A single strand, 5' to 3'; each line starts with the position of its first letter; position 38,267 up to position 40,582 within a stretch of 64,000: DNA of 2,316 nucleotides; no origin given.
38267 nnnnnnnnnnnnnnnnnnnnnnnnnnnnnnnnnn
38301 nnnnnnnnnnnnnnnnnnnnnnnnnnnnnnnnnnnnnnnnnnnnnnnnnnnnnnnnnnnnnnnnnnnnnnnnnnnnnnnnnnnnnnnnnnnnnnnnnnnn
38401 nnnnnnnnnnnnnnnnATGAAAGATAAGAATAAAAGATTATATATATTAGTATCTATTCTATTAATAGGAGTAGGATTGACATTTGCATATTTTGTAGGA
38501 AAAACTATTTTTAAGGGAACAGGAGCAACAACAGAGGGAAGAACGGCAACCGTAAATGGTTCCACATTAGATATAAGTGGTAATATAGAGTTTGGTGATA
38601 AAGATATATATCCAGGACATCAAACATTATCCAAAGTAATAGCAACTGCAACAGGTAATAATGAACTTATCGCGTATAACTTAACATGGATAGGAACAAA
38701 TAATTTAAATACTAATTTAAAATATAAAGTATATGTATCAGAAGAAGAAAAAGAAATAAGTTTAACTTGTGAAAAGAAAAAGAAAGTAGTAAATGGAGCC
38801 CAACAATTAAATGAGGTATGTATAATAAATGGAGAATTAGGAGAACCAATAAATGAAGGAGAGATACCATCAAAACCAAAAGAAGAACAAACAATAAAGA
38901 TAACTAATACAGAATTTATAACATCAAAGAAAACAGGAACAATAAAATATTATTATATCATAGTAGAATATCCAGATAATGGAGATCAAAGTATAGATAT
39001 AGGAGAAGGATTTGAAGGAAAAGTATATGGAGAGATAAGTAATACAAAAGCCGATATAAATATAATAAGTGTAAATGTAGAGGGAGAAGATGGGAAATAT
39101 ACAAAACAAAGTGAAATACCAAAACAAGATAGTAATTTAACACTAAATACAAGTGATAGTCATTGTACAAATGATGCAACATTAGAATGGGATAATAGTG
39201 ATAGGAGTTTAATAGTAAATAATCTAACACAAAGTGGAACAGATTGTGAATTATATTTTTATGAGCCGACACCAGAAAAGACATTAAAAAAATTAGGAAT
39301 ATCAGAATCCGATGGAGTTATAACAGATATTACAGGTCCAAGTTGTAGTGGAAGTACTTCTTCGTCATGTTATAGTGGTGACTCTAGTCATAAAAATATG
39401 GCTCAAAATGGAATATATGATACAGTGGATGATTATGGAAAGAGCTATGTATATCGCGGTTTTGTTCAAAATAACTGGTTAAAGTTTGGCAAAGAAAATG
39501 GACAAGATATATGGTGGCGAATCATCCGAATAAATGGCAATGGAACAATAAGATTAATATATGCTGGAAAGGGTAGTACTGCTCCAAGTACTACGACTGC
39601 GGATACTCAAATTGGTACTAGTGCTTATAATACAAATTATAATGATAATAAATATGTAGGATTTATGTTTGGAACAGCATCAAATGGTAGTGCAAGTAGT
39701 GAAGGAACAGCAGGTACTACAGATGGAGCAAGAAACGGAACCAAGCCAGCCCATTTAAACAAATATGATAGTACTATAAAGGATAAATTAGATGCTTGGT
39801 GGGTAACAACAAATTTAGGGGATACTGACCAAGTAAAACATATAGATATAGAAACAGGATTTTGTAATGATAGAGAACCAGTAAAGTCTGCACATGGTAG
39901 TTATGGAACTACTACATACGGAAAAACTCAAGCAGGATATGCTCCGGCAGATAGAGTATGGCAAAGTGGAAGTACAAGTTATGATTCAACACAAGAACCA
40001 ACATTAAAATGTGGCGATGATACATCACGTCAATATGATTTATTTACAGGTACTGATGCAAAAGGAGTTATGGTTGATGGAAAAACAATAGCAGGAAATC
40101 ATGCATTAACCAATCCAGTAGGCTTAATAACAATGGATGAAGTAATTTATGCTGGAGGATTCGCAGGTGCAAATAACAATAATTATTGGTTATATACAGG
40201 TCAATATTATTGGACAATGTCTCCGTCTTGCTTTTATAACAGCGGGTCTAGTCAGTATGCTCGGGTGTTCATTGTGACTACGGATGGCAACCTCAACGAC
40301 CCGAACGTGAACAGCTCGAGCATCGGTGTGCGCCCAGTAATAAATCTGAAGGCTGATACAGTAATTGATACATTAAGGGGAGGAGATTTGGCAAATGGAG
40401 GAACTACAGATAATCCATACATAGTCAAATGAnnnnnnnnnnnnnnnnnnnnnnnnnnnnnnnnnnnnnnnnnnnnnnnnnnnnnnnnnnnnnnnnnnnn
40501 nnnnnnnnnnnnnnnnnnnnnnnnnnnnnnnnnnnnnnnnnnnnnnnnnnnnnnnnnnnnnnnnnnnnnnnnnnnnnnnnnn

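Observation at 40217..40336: VR4 is an adenine-only derivative of two different cassettes (mosaic templating)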

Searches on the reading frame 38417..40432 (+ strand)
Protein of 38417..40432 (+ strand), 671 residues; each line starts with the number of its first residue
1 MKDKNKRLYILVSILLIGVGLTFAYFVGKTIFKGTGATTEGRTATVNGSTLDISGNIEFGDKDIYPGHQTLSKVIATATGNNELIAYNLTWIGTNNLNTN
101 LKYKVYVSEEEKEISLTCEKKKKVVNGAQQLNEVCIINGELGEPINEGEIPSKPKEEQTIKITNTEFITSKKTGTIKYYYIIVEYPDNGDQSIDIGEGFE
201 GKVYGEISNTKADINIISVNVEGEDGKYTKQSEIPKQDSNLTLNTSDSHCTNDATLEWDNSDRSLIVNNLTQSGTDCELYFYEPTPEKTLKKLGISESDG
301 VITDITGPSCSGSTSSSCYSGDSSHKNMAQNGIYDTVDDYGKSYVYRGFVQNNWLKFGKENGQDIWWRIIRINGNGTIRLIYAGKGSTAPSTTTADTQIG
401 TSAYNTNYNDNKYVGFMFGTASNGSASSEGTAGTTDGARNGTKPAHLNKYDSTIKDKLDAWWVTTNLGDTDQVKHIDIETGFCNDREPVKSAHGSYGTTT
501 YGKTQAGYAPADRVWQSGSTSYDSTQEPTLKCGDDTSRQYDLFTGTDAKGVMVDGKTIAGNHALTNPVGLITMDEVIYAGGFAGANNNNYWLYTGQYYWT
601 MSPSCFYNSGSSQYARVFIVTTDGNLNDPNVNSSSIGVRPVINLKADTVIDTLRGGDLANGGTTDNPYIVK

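Call 11: search_protein_families(library=pfam, proteins=[window:38417-40432:+], max_evalue=0.01)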
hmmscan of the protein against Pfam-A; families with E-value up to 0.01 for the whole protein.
window:38417-40432:+ (671 aa): 0 families

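Call 15: find_encoding_contigs(protein=window:38417-40432:+, flank=10000, max_places=6)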
Protein window:38417-40432:+ (671 aa): no gene with exactly this product is on record in the collection.

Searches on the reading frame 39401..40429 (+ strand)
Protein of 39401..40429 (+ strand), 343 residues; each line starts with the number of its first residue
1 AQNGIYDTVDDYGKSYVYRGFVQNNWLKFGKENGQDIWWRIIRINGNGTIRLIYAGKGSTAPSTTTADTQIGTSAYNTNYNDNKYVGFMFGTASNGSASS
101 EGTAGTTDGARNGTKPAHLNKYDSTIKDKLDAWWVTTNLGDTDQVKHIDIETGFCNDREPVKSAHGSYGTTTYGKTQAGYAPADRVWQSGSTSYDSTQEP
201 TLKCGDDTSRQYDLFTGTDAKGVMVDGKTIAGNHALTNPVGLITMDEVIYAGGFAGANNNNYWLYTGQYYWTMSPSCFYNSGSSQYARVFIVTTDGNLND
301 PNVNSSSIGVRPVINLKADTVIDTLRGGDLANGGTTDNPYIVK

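Call 58: search_dna_similar(query=window:39401-40429:+, collection=phages, mode=protein, max_evalue=0.001, max_rows=12)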
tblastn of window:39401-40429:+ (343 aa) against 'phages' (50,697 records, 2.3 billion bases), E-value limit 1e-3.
No match.

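Call 72: search_solved_structures(query=window:39401-40429:+, max_evalue=1)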
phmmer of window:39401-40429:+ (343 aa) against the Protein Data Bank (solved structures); distinct sequences matched with E-value up to 1: 0.

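Call 80: predict_structure(alignment_id=A5)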
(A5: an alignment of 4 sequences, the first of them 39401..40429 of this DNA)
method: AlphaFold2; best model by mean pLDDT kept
length: 343 residues; sequences in the alignment: 4
mean_pLDDT: 30.2   pTM: 0.23
mean pLDDT of the five models: 30.2, 30.1, 30.1, 29.6, 29.5
residues with pLDDT >= 90: 0; 70-90: 0; 50-70: 1; < 50: 342
segments of 3 or more residues with pLDDT < 50: 1-58, 60-343
pLDDT, mean of each block of 10 residues (from residue 1): 27 27 39 44 37 46 35 25 25 25 30 29 34 34 29 27 25 25 31 32 30 26 29 23 24 22 26 32 36 36 31 26 32 31 28
secondary structure, 60 per line:
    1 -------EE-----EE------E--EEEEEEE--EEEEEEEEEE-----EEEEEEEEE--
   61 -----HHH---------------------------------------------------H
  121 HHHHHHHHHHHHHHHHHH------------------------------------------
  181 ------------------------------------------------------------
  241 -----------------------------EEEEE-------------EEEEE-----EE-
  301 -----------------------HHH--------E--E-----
elements in order: E26-32 E35-44 E50-58 H120-138 E270-274 E288-292

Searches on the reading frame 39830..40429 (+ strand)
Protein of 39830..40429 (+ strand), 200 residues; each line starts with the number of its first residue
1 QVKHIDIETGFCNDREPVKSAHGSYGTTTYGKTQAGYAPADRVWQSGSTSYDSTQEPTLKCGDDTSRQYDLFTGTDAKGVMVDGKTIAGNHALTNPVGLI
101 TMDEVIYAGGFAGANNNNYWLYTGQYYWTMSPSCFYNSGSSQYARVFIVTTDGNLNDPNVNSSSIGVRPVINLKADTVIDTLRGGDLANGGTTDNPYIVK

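Call 81: find_homologous_proteins(query=window:39830-40429:+, max_evalue=1e-10)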
Query window:39830-40429:+ (200 aa): 247 proteins with E <= 1e-10 among 394 candidates; the best 120 are listed.
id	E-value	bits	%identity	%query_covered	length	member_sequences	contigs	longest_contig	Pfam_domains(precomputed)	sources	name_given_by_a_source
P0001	1.1e-49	187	55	100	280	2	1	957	-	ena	-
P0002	5.2e-49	185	49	99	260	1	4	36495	-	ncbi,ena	-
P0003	1.0e-40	158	47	99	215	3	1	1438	-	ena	-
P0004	2.4e-36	143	54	78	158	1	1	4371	PF19789.7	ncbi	-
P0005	3.2e-36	143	48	99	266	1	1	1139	-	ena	-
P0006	5.5e-35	139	49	98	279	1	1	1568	-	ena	-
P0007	3.6e-34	136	47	98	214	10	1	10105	-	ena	-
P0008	1.3e-33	135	58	65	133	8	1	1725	-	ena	-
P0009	3.1e-32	130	44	98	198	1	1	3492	-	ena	-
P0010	5.5e-32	129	47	98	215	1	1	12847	-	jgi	-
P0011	7.9e-32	129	45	99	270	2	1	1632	-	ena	-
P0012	3.0e-30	124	44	98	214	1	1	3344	-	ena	-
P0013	3.7e-29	120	44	99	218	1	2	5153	-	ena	-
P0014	6.3e-28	116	53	65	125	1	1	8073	-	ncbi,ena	-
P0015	7.9e-28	116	44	98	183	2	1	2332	-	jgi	-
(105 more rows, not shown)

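Call 88: predict_structure(alignment_id=A6)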
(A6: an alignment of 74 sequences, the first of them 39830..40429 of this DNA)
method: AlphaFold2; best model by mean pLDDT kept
length: 200 residues; sequences in the alignment: 74
mean_pLDDT: 86.6   pTM: 0.78
mean pLDDT of the five models: 86.6, 84.8, 84.0, 73.7, 72.0
residues with pLDDT >= 90: 82; 70-90: 108; 50-70: 10; < 50: 0
segments of 3 or more residues with pLDDT < 50: none
pLDDT, mean of each block of 10 residues (from residue 1): 80 87 83 88 91 90 79 91 88 87 94 94 91 91 91 90 70 86 81 81
secondary structure, 60 per line:
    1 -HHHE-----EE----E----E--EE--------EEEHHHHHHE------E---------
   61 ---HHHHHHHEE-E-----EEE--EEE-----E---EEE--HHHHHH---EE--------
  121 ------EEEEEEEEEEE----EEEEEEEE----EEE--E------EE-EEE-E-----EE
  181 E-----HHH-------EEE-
elements in order: E35-37 H38-43 H64-70 E80-82 E85-87 E97-99 H102-107 E127-137 E142-149 E154-156 E169-171 E179-181 E197-199

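Call 90: fold_search(model_id=the predicted structure, library=pdb)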
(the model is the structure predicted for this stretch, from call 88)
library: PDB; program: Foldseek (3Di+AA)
matches with E <= 10: 151; with E <= 0.001: 0
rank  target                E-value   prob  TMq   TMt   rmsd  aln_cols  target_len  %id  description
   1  4z1i_D                1.4e+00  0.05  0.10  0.06   8.0        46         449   17  Crystal structure of human Trap1 with AMPPNP (released 2015-04-29)
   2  4z1i_C                1.4e+00  0.05  0.10  0.05   8.4        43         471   16  Crystal structure of human Trap1 with AMPPNP (released 2015-04-29)
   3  7kcl_B                1.4e+00  0.05  0.14  0.06  13.4       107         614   12  Full-length human mitochondrial Hsp90 (TRAP1) in complex with SdhB in the presence of AMP-PNP (released 2021-10-13)
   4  7kcl_A                1.7e+00  0.05  0.10  0.05   8.0        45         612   16  Full-length human mitochondrial Hsp90 (TRAP1) in complex with SdhB in the presence of AMP-PNP (released 2021-10-13)
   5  5hph_A                1.7e+00  0.04  0.10  0.05   8.3        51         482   14  Structure of TRAP1 fragment (released 2016-08-10)
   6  6xg6_A                2.0e+00  0.05  0.10  0.05   8.0        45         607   16  Full-length human mitochondrial Hsp90 (TRAP1) with ADP-BeF3 (released 2020-09-30)
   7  4z1i_B                2.4e+00  0.03  0.10  0.05   8.0        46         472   17  Crystal structure of human Trap1 with AMPPNP (released 2015-04-29)
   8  4j0b_A                2.7e+00  0.04  0.11  0.05   7.9        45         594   16  Structure of mitochondrial Hsp90 (TRAP1) with ADP-BeF3 (released 2014-01-22)
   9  9vbt_G                2.9e+00  0.05  0.11  0.15  13.2        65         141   22  Cryo-EM structure of the multi-component acyltransferase complex MucABC from Streptococcus macacae at a stoichiometric (released 2026-02-11)
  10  5hph_B                2.9e+00  0.04  0.10  0.05   7.9        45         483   16  Structure of TRAP1 fragment (released 2016-08-10)
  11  6esq_E                3.0e+00  0.04  0.13  0.18  15.4        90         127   18  Structure of the acetoacetyl-CoA thiolase/HMG-CoA synthase complex from Methanothermococcus thermolithotrophicus soake (released 2018-03-14)
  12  6xg6_B                3.0e+00  0.04  0.10  0.05   7.9        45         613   16  Full-length human mitochondrial Hsp90 (TRAP1) with ADP-BeF3 (released 2020-09-30)
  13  5ijt_G                3.0e+00  0.02  0.07  0.08   6.6        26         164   27  Human Peroxiredoxin 2 Oxidized (SS) (released 2017-09-06)
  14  6esq_G                3.2e+00  0.04  0.11  0.17  13.7        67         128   16  Structure of the acetoacetyl-CoA thiolase/HMG-CoA synthase complex from Methanothermococcus thermolithotrophicus soake (released 2018-03-14)
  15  4iyn_A                3.2e+00  0.03  0.11  0.05   7.9        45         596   16  Structure of mitochondrial Hsp90 (TRAP1) with ADP-ALF4- (released 2014-01-22)
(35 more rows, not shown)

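Call 92: fold_search(model_id=the predicted structure, library=viral)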
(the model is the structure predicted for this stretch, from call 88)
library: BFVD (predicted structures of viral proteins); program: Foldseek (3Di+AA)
matches with E <= 10: 301; with E <= 0.001: 0
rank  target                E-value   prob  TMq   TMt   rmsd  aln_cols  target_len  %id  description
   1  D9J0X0                3.1e-01  0.08  0.19  0.21  15.2       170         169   13  Gp172 [Brochothrix phage A9]
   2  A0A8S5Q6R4            5.3e-01  0.51  0.25  0.19   6.7       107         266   19  DUF6273 domain-containing protein [Siphoviridae sp. cty3u30]
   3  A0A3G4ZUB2            7.4e-01  0.03  0.15  0.12  43.2       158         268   14  Collagen-like protein [Edafosvirus sp.]
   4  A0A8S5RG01            1.0e+00  0.16  0.13  0.08   6.9        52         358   13  Uncharacterized protein [virus sp. ct5rm7]
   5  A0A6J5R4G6            1.1e+00  0.03  0.13  0.05  18.9       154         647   12  Pectate lyase superfamily protein [uncultured Caudovirales phage]
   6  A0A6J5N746            1.4e+00  0.11  0.15  0.12  15.8        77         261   12  Uncharacterized protein [uncultured Caudovirales phage]
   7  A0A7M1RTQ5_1          1.4e+00  0.06  0.15  0.04  10.9        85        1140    9  Uncharacterized protein [uncultured phage cr272_1]
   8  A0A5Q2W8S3            1.6e+00  0.06  0.13  0.14  10.6        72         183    8  Minor tail protein [Arthrobacter phage Kuleana]
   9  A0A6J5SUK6            1.7e+00  0.07  0.11  0.09   9.5        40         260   18  Uncharacterized protein [uncultured Caudovirales phage]
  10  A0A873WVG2            1.7e+00  0.02  0.11  0.09  14.5       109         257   17  Uncharacterized protein [Klebsiella phage Solomon]
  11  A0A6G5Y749            1.8e+00  0.10  0.15  0.04   9.0        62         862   18  (no name in the UniProt tables at hand)
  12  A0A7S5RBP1            1.8e+00  0.06  0.16  0.12  11.6        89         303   16  Uncharacterized protein [Rhizobium phage RHph_I20]
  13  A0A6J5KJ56            1.9e+00  0.11  0.12  0.17   6.4        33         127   15  GpW/Gp25/anti-adapter protein IraD [uncultured Caudovirales phage]
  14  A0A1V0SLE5            1.9e+00  0.01  0.11  0.04  25.6       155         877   16  Collagen triple helix repeat motif-containing protein [Klosneuvirus KNV1]
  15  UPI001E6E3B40         2.0e+00  0.05  0.10  0.16   7.5        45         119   11  (no name look-up for this kind of identifier)
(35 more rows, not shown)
